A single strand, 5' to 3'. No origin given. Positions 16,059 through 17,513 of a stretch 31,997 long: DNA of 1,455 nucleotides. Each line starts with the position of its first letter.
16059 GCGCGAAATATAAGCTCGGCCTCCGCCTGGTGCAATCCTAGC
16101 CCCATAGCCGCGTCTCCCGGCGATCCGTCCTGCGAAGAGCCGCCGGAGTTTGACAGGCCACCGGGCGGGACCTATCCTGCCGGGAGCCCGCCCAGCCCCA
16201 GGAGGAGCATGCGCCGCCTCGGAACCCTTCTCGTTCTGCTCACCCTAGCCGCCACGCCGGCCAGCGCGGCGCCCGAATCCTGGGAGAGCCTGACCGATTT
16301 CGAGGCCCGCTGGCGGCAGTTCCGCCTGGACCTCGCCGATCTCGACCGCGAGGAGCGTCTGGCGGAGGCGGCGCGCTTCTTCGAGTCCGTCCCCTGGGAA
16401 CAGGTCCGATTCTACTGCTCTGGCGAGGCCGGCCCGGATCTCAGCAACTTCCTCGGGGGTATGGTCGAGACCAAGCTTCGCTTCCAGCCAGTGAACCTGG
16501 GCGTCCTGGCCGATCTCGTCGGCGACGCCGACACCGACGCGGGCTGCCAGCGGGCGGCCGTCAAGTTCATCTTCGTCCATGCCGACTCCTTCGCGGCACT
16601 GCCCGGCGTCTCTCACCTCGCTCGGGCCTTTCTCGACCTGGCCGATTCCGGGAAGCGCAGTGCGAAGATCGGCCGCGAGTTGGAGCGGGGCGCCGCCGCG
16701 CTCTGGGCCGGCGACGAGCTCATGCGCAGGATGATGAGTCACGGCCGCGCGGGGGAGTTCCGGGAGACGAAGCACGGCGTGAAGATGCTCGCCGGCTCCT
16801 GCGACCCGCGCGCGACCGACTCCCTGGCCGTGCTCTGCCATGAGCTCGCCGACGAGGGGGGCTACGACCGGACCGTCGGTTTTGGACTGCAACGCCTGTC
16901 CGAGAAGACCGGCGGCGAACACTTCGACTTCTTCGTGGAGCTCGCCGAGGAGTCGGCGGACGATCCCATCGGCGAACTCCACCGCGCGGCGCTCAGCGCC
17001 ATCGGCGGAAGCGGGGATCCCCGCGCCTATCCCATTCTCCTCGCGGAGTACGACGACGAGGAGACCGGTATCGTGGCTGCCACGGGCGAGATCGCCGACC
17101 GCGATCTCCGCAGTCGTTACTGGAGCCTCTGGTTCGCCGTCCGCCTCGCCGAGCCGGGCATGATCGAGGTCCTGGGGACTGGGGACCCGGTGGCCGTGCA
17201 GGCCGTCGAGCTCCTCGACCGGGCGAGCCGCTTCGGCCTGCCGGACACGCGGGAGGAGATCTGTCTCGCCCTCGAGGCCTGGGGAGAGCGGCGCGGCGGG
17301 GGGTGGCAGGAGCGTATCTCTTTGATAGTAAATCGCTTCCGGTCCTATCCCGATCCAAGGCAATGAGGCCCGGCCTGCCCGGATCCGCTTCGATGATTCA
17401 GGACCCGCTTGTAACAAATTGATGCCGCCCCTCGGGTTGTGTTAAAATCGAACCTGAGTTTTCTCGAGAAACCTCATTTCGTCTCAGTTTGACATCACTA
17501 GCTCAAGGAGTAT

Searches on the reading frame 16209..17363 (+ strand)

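Call 76: search_protein_families(library=pfam, proteins=[window:16209-17363:+], max_evalue=0.01)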
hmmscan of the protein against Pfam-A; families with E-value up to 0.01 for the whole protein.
window:16209-17363:+ (385 aa): 1 family
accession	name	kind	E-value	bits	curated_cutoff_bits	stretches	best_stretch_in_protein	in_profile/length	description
PF13646.12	HEAT_2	-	0.004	17.9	27.7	0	239-291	33-81/88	HEAT repeats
